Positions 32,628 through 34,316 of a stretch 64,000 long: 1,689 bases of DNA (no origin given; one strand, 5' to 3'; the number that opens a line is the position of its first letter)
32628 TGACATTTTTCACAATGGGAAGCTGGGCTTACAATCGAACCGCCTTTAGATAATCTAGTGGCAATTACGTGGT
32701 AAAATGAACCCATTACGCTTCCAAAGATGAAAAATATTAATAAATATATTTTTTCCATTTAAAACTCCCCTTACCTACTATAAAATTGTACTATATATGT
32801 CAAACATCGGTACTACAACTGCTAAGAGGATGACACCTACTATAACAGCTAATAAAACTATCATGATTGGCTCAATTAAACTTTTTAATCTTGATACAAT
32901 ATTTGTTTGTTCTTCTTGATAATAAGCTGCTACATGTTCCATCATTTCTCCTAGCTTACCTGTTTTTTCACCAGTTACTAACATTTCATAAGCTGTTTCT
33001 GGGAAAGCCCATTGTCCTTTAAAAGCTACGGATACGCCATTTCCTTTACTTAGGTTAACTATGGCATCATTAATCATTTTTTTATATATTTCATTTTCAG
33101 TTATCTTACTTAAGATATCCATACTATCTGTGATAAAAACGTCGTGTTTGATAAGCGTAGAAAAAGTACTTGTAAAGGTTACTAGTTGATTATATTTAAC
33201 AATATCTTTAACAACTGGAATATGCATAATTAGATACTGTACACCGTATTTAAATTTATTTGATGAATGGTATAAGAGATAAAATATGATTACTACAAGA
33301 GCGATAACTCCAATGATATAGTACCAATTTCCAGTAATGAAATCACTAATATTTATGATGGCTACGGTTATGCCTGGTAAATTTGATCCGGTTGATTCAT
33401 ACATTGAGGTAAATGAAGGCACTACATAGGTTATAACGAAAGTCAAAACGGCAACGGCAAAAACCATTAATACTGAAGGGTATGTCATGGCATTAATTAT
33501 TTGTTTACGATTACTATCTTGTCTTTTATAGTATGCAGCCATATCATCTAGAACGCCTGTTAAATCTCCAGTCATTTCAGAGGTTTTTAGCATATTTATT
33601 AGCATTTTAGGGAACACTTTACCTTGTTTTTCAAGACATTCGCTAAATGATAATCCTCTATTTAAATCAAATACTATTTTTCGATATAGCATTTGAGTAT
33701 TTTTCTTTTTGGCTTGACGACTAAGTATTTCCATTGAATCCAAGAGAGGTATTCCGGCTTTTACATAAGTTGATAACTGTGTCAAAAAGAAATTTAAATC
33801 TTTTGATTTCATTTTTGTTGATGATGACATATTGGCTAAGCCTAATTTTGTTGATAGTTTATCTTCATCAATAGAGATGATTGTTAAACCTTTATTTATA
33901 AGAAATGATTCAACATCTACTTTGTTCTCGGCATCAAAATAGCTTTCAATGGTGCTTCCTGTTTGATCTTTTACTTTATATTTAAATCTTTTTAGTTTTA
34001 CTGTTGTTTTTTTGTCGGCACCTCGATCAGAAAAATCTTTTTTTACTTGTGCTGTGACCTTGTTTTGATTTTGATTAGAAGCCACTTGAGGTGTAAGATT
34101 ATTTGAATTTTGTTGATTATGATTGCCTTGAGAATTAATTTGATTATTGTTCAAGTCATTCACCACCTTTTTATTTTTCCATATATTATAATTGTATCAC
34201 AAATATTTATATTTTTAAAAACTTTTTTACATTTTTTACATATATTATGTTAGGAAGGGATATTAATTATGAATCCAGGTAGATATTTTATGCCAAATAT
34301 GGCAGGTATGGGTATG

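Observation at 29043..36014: Expanded family of SipW-cognate-signal (TasA/BsaA-like) proteins: five small paralogs clustered in three transcription units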

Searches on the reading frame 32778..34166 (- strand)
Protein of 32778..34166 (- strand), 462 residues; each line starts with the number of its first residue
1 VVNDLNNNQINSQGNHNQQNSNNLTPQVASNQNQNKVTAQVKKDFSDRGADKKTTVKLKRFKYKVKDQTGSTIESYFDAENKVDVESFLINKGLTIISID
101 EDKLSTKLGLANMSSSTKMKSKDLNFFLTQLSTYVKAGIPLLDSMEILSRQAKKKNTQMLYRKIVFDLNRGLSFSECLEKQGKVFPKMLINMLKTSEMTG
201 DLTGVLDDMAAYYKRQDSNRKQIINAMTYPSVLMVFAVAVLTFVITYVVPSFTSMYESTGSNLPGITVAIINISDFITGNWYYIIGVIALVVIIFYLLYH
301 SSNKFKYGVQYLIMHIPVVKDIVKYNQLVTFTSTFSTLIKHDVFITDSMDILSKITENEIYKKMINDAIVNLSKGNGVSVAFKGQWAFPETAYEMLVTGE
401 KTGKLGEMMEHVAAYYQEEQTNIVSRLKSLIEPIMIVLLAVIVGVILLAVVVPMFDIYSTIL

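Call 5: search_protein_families(library=pfam, max_evalue=1, proteins=[window:32778-34166:-])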
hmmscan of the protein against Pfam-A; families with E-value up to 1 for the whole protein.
window:32778-34166:- (462 aa): 5 families
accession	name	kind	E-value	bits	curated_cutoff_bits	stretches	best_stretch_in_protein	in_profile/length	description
PF00482.28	T2SSF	-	6.7e-51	171.9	25.2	2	127-250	1-125/125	Type II secretion system (T2SS), protein F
PF00538.25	Linker_histone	-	0.039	14.6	22.4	1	361-381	4-24/74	linker histone H1 and H5 family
PF23858.1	DUF7220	-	0.06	14.2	28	1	425-460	3-38/70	Family of unknown function (DUF7220)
PF04956.18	TrbC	-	0.2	12.3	27.9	1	240-299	13-70/98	TrbC/VIRB2 pilin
PF06143.16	Baculo_11_kDa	-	0.9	9.6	28.4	1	420-459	22-61/84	Baculovirus 11 kDa family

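Call 6: search_protein_families(library=ncbifam, max_evalue=1, proteins=[window:32778-34166:-])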
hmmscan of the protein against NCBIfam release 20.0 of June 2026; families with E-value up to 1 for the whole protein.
window:32778-34166:- (462 aa): 9 families
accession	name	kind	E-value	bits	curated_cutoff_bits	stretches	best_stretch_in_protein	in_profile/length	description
TIGR02120.1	GspF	equivalog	3.1e-87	293.4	424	1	61-461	1-401/401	type II secretion system inner membrane protein GspF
NF052607.1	T4PiliAsmPilCThrm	equivalog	3e-81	273.6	700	1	60-460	3-403/406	type IV pilus assembly protein PilC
NF007861.0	PRK10573.1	equivalog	7.8e-69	232.6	401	1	65-457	11-394/401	protein transport protein HofC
NF052606.1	T4PiliAsmPilCMyx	equivalog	5.9e-66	223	700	1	54-461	15-418/419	type IV pilus assembly protein PilC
NF047826.1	T3SSXpsF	equivalog_domain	5.5e-60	203.3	650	1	60-461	3-404/405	type II secretion system protein XpsF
NF041012.2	T4P_ComGB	equivalog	4.4e-45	154.5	240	1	125-457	4-330/332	competence type IV pilus assembly protein ComGB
TIGR02869.1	spore_SleB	equivalog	0.079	12.8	236.5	1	67-151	27-82/201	spore cortex-lytic enzyme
NF052278.1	AFWIR_fam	exception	0.37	11.1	60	1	238-298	5-67/96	AFWIR motif membrane protein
NF045751.1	MPN385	equivalog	0.43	11.3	120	1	394-454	36-96/105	MPN385 family protein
